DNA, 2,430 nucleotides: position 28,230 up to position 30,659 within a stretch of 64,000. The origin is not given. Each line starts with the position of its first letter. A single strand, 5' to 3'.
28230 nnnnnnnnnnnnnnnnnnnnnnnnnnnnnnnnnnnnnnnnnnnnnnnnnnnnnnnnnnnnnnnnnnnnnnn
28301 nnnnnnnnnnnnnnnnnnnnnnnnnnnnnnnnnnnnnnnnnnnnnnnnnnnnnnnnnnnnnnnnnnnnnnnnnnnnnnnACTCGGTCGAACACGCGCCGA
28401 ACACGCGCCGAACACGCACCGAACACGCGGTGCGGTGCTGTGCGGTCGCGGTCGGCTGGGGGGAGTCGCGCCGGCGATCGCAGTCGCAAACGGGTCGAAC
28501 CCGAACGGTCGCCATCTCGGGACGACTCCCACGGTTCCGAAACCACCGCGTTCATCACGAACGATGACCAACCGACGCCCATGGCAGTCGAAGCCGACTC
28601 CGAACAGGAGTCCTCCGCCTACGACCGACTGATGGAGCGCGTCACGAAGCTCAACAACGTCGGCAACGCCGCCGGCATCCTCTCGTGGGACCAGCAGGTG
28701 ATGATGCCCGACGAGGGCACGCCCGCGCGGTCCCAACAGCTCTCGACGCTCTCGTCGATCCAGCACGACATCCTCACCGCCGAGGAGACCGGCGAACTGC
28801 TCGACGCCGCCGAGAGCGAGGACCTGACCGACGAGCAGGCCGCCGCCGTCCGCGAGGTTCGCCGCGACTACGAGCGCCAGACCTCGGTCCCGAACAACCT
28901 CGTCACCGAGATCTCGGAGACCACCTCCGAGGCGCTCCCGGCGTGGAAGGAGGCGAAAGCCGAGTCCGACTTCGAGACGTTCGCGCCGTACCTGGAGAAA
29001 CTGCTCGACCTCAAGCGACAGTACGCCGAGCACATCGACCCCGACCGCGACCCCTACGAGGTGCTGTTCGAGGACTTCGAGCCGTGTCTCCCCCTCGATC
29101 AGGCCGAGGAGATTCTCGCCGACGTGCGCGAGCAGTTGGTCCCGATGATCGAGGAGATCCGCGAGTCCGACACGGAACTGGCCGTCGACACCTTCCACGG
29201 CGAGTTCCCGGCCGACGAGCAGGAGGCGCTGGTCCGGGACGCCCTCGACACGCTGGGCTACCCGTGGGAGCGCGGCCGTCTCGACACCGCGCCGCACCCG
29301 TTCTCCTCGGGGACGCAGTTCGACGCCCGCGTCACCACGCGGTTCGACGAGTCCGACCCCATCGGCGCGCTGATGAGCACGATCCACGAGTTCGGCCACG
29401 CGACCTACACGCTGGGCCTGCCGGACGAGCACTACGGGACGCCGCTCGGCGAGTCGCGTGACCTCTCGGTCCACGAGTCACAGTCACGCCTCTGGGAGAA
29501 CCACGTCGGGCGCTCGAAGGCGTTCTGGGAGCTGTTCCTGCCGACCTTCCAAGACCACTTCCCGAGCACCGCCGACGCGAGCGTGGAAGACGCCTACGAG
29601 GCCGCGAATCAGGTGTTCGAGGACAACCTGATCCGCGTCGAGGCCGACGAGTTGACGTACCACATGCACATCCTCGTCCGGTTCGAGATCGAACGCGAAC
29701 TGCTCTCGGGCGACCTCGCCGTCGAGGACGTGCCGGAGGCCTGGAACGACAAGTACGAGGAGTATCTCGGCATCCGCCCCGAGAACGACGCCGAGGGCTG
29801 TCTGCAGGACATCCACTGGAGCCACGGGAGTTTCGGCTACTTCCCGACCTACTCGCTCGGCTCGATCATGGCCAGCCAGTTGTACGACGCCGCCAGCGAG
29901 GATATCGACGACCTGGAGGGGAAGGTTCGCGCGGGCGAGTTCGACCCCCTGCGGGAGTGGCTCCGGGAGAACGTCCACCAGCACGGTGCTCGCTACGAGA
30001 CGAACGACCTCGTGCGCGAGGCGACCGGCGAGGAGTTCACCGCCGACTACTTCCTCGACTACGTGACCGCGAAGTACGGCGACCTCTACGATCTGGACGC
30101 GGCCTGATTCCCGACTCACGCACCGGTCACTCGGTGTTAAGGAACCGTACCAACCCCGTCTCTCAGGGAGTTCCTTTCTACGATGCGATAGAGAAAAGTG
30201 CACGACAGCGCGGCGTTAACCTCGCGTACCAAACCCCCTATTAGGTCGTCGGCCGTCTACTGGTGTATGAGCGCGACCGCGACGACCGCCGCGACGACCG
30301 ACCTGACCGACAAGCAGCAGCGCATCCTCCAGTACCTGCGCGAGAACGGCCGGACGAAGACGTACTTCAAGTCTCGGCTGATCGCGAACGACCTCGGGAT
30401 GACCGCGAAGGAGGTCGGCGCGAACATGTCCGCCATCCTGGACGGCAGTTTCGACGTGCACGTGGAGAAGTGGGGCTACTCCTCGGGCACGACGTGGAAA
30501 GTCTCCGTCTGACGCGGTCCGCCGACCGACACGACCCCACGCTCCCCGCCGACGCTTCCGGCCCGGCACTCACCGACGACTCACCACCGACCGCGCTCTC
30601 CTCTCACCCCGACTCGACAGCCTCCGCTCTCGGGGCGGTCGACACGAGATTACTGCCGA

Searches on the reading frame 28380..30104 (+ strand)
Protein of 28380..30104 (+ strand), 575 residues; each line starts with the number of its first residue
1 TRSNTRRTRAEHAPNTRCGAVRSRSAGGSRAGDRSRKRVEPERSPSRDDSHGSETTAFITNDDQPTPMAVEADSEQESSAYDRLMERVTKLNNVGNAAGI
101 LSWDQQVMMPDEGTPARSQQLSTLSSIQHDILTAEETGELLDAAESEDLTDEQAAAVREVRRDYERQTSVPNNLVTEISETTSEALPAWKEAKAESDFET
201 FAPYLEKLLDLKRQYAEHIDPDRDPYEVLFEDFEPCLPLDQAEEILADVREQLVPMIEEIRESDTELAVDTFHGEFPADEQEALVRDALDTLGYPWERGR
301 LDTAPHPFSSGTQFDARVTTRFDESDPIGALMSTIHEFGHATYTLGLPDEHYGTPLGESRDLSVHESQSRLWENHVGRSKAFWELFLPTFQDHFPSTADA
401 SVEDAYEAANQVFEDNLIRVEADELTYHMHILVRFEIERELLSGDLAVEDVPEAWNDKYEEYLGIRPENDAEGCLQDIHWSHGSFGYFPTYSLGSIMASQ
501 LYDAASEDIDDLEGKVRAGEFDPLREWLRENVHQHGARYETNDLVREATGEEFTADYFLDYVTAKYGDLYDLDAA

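Call 64: search_protein_families(library=pfam, proteins=[window:28380-30104:+], max_evalue=0.00001)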
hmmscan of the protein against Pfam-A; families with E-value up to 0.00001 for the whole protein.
window:28380-30104:+ (575 aa): 1 family
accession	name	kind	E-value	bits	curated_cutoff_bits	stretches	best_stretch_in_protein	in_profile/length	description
PF02074.21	Peptidase_M32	-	8.4e-173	575.9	25.1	1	84-566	2-489/489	Carboxypeptidase Taq (M32) metallopeptidase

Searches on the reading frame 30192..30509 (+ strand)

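Call 64: search_protein_families(library=pfam, proteins=[window:30192-30509:+], max_evalue=0.00001)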
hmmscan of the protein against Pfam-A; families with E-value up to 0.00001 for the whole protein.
window:30192-30509:+ (106 aa): 1 family
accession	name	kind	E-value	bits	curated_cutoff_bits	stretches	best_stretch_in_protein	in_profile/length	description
PF23438.1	DUF7123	-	1.2e-36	125.1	27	1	38-106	2-70/70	Domain of unknown function (DUF7123)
